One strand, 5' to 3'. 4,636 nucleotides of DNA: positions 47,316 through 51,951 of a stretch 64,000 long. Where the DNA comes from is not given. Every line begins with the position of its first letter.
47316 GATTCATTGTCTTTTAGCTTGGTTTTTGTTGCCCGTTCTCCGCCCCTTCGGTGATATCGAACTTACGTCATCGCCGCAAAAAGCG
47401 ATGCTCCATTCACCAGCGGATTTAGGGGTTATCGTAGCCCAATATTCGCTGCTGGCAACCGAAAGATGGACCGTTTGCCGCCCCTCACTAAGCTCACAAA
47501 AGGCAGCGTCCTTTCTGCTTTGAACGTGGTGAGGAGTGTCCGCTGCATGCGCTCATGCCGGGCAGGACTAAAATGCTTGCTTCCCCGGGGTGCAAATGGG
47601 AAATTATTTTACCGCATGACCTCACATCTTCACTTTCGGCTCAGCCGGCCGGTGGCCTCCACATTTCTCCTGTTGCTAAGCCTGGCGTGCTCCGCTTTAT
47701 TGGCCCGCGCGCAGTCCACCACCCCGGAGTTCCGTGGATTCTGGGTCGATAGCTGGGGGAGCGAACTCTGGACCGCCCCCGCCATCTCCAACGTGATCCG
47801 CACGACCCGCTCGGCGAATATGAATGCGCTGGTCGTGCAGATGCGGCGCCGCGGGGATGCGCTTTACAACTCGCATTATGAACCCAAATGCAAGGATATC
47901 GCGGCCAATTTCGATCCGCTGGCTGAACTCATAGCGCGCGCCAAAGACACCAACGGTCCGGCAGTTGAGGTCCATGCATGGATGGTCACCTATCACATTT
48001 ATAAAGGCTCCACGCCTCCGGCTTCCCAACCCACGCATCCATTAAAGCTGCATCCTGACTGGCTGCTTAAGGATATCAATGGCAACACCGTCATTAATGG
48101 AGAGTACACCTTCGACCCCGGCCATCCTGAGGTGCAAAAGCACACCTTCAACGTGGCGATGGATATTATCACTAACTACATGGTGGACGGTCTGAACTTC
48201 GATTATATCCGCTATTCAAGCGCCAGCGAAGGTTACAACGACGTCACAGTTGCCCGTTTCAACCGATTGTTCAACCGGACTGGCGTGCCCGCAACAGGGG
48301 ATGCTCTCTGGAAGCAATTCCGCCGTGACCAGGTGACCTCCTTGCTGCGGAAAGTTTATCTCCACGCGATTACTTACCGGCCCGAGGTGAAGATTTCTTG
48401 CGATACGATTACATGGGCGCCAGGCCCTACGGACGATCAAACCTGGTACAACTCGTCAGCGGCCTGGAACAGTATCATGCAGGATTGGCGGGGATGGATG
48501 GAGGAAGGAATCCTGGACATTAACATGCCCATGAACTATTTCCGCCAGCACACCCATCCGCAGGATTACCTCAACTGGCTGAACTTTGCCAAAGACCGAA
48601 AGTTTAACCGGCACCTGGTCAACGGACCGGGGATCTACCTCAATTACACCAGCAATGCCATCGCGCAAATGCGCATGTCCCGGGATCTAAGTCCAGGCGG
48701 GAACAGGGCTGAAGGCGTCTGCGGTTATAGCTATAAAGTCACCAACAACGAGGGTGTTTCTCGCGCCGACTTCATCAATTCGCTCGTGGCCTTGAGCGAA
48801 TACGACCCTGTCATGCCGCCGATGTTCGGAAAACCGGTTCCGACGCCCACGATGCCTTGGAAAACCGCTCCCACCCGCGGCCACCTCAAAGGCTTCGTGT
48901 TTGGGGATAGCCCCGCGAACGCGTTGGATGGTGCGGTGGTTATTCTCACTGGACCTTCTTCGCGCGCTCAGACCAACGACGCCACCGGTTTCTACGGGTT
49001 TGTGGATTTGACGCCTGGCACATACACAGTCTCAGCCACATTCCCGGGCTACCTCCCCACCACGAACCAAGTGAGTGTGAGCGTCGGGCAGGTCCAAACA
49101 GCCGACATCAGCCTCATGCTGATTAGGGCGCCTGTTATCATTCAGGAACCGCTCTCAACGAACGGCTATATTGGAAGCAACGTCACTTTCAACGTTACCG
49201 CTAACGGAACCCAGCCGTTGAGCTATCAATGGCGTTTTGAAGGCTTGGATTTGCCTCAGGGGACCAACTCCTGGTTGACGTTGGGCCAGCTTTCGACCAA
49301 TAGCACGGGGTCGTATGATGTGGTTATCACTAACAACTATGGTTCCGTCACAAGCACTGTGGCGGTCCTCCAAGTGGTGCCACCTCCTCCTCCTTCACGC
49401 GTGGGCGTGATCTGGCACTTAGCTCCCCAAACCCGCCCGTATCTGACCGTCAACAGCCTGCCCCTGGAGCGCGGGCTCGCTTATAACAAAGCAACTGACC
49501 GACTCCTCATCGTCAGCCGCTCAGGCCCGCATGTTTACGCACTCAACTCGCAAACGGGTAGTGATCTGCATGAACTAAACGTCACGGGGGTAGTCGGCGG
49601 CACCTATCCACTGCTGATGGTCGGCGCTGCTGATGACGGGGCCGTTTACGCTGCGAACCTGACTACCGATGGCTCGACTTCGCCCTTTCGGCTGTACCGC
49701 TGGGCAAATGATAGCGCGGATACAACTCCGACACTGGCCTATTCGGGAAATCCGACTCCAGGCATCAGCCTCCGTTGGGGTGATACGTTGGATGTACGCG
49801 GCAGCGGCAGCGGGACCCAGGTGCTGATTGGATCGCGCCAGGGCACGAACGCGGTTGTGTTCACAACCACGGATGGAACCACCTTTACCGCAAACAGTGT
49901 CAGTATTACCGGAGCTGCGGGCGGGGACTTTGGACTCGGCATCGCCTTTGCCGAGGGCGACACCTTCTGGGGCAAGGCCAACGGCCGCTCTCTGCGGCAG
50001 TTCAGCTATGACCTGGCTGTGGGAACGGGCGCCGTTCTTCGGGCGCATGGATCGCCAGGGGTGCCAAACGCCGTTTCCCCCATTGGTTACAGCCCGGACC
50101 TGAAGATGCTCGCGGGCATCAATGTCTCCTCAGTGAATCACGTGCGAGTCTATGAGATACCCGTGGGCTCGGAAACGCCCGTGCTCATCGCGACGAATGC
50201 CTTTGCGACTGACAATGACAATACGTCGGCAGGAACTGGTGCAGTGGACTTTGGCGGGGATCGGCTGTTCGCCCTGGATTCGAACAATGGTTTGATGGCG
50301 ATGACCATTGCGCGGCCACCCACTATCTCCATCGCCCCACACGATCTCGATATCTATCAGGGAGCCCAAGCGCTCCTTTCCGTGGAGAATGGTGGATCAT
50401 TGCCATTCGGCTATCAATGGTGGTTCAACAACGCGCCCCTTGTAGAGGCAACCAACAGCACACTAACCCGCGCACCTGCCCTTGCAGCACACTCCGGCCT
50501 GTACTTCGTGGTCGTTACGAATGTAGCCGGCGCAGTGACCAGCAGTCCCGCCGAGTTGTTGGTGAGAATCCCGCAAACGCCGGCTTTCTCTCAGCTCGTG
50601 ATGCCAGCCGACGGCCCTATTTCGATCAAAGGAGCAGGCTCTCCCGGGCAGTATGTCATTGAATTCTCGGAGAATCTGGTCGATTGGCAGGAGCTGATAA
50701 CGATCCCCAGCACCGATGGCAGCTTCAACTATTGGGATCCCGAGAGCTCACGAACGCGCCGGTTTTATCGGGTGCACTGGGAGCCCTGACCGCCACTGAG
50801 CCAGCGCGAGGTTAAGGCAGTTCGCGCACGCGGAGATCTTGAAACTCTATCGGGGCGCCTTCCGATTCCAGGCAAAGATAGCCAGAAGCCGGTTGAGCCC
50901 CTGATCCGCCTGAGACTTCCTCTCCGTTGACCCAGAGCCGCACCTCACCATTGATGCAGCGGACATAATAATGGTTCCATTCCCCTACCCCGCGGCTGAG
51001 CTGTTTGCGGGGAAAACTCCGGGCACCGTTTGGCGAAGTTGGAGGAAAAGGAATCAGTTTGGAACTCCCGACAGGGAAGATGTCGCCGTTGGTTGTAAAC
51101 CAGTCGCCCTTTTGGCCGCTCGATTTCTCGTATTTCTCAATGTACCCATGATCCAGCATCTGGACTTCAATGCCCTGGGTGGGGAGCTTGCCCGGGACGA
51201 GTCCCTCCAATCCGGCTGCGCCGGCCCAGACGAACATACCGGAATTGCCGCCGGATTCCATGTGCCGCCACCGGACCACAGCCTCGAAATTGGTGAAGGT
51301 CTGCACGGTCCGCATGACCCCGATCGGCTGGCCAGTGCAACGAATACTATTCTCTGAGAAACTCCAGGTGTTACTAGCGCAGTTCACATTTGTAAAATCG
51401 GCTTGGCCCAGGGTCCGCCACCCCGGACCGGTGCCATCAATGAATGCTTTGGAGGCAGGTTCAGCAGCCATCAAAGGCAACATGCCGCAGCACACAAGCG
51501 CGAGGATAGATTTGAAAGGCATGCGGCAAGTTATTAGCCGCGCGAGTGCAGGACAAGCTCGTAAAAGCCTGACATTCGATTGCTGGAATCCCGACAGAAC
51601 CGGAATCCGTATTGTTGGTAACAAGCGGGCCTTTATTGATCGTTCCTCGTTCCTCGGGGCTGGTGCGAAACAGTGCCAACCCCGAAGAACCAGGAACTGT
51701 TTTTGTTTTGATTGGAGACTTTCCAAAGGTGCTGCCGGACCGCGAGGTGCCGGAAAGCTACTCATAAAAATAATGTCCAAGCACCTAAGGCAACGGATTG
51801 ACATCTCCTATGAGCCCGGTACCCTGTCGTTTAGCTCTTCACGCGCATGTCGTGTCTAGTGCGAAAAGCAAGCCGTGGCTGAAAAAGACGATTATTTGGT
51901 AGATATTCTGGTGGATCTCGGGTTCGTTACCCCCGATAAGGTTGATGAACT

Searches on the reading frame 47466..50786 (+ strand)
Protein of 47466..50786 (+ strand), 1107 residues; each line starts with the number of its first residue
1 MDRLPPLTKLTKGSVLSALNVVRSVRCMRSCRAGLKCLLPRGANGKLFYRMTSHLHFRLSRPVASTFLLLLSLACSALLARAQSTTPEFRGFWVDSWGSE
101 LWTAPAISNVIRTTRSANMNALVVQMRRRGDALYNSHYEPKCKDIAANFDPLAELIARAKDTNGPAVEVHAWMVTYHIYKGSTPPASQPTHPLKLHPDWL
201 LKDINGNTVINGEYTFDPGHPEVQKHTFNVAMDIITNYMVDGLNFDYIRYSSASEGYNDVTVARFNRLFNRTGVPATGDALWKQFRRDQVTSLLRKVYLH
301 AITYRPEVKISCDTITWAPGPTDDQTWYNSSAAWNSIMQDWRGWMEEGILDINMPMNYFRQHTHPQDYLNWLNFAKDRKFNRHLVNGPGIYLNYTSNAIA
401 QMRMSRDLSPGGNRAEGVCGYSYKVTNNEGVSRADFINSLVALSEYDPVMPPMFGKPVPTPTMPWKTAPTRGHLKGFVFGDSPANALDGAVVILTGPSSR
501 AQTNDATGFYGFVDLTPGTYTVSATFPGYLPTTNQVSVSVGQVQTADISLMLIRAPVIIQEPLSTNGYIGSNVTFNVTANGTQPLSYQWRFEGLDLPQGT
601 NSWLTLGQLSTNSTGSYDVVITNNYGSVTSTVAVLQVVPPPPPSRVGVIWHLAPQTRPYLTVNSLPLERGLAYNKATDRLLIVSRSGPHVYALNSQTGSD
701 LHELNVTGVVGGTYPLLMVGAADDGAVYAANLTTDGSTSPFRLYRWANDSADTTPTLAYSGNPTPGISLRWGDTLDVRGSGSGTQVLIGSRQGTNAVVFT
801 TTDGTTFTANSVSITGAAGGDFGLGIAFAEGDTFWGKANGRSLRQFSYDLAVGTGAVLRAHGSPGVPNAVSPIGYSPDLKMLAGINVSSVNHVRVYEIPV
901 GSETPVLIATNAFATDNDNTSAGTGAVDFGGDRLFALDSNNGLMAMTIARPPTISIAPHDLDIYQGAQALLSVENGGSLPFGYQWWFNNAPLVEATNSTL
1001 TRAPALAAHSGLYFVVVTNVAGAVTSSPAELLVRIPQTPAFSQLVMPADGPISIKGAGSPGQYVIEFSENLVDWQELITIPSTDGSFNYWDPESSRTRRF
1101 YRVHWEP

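Call 6: search_protein_families(library=pfam, proteins=[window:47466-50786:+], max_evalue=1)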
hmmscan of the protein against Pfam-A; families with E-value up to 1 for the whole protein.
window:47466-50786:+ (1107 aa): 14 families
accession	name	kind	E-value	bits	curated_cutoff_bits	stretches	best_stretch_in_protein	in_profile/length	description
PF02638.21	GHL10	-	6.8e-31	108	27.9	1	88-360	1-263/311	Glycosyl hydrolase-like 10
PF13927.12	Ig_3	-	4.6e-13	49.9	30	2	556-623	2-78/78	Immunoglobulin domain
PF13620.12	CarboxypepD_reg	-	9.9e-12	45.5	32.3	1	474-550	2-81/82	Carboxypeptidase regulatory-like domain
PF15416.12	DUF4623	-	2.1e-10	40.1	28.9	1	678-814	149-288/450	Domain of unknown function (DUF4623)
PF07679.22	I-set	-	2.4e-08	34.4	23.7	1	556-634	1-88/90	Immunoglobulin I-set domain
PF13715.12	CarbopepD_reg_2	-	7.5e-06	26.3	32.2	1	475-550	2-74/88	CarboxypepD_reg-like domain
PF13895.12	Ig_2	-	8.6e-05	23.1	27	1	556-633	2-76/79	Immunoglobulin domain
PF17210.9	SdrD_B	-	0.00028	21.5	29.7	1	487-535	24-76/112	SdrD B-like domain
PF13200.12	DUF4015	-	0.00042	20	27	1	106-254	14-151/313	Putative glycosyl hydrolase domain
PF14871.12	GHL6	-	0.044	14.4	35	1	109-245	4-130/132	Hypothetical glycosyl hydrolase 6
PF07686.23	V-set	-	0.055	14.1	26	1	573-637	44-108/109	Immunoglobulin V-set domain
PF08308.17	PEGA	-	0.068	13.5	20.8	1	514-551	31-68/71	PEGA domain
PF19190.6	BACON_2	-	0.099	13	25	1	571-626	19-66/94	Viral BACON domain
PF17802.7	SpaA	-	0.16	12.5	23.1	1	486-547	15-84/91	Prealbumin-like fold domain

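Call 7: search_protein_families(library=ncbifam, proteins=[window:47466-50786:+], max_evalue=1)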
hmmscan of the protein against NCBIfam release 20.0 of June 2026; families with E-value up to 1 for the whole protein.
window:47466-50786:+ (1107 aa): 2 families
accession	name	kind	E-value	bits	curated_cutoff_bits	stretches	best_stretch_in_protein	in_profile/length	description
NF052345.1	S_layer_anammox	exception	1.2e-12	46.1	1400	1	458-637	1299-1475/1596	Kustd1514 family S-layer glycoprotein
NF012181.0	MSCRAMM_SdrD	exception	0.22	8.8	2500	1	501-536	722-758/1379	MSCRAMM family adhesin SdrD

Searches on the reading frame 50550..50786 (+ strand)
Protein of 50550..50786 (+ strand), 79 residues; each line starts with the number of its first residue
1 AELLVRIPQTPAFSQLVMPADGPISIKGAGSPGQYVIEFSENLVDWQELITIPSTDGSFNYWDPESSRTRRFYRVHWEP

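Call 6: search_protein_families(library=pfam, proteins=[window:50550-50786:+], max_evalue=1)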
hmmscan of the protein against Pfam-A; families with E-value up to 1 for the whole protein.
window:50550-50786:+ (79 aa): 0 families

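Call 7: search_protein_families(library=ncbifam, proteins=[window:50550-50786:+], max_evalue=1)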
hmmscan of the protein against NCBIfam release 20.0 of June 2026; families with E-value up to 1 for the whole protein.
window:50550-50786:+ (79 aa): 0 families

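Call 92: predict_structure(alignment_id=A6)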
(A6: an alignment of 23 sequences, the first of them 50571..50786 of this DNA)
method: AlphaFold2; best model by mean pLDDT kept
length: 72 residues; sequences in the alignment: 23
mean_pLDDT: 89.3   pTM: 0.76
mean pLDDT of the five models: 89.3, 89.0, 87.1, 86.5, 86.4
residues with pLDDT >= 90: 45; 70-90: 24; 50-70: 3; < 50: 0
segments of 3 or more residues with pLDDT < 50: none
pLDDT, mean of each block of 10 residues (from residue 1): 82 81 94 95 95 89 89 85
secondary structure, 60 per line:
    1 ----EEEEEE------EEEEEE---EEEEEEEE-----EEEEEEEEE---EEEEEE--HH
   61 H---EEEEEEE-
elements in order: E5-10 E17-22 E26-33 E39-47 E51-56 E65-71
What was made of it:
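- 50571..50786 (+): Module copy 3. These are the C-terminal 72 aa of the GHL10 protein (….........…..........). AlphaFold2 gives pLDDT 89.3 and the same six-strand layout (call 92).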

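Call 94: fold_search(model_id=the predicted structure, library=pdb)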
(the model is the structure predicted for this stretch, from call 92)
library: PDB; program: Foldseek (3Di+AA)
matches with E <= 10: 1096; with E <= 0.001: 0
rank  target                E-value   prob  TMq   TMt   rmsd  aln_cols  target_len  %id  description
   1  4lpu_A                7.6e-03  1.00  0.63  0.52   3.3        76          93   10  Crystal structure of TENCON variant P40AR2-32R2 (released 2014-01-29)
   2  4lpx                  1.1e-02  1.00  0.54  0.44   3.8        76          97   10  Crystal structure of TENCON variant D4 (released 2014-01-29)
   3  4lpw_A                1.5e-02  1.00  0.63  0.52   3.4        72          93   10  Crystal structure of TENCON variant A6 (released 2014-01-29)
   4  4lpv_B                1.5e-02  1.00  0.54  0.44   4.0        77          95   12  Crystal structure of TENCON variant P41BR3-42 (released 2014-01-29)
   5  4lpv_A                1.9e-02  1.00  0.51  0.42   4.4        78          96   13  Crystal structure of TENCON variant P41BR3-42 (released 2014-01-29)
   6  4lpw_B                2.0e-02  1.00  0.62  0.50   3.7        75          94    9  Crystal structure of TENCON variant A6 (released 2014-01-29)
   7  7skp_A                2.2e-02  1.00  0.50  0.51   5.5        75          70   11  De novo synthetic protein DIG14 (tetragonal space group) (released 2022-10-12)
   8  4lpy_A                2.8e-02  0.99  0.53  0.42   4.3        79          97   14  Crystal structure of TENCON variant G10 (released 2014-01-29)
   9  7skp_B                3.1e-02  0.99  0.50  0.48   5.5        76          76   10  De novo synthetic protein DIG14 (tetragonal space group) (released 2022-10-12)
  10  5kf4_D                4.0e-02  0.99  0.49  0.39   4.6        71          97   21  Crystal structure of FN3 domain (Residues P368-P466) of Human collagen XX (released 2016-07-06)
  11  2vkw_A                4.5e-02  0.91  0.46  0.21  12.6        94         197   15  Human NCAM, FN3 domains 1 and 2 (released 2008-02-26)
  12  4u3h                  6.2e-02  0.97  0.46  0.36   4.1        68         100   20  Crystal structure of FN3con (released 2015-02-11)
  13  5kf4_A                6.6e-02  0.99  0.50  0.39   4.5        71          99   21  Crystal structure of FN3 domain (Residues P368-P466) of Human collagen XX (released 2016-07-06)
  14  1zld                  7.3e-02  0.99  0.56  0.43   4.9        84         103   11  Crystal structure of a RGD-containing host-selective toxin: Pyrenophora tritici-repentis Ptr ToxA (released 2005-08-16)
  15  5j7k_E                7.3e-02  0.98  0.49  0.48   4.3        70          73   18  Loop grafting onto a highly stable FN3 scaffold (released 2016-08-17)
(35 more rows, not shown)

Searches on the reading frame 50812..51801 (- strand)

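Call 19: search_protein_families(library=pfam, proteins=[window:50812-51801:-], max_evalue=0.001)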
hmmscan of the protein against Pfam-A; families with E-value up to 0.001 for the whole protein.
window:50812-51801:- (329 aa): 1 family
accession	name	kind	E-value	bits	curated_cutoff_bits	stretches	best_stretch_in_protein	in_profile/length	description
PF06439.18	3keto-disac_hyd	-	1.3e-22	81.3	26.8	1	126-326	12-187/187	3-keto-disaccharide hydrolase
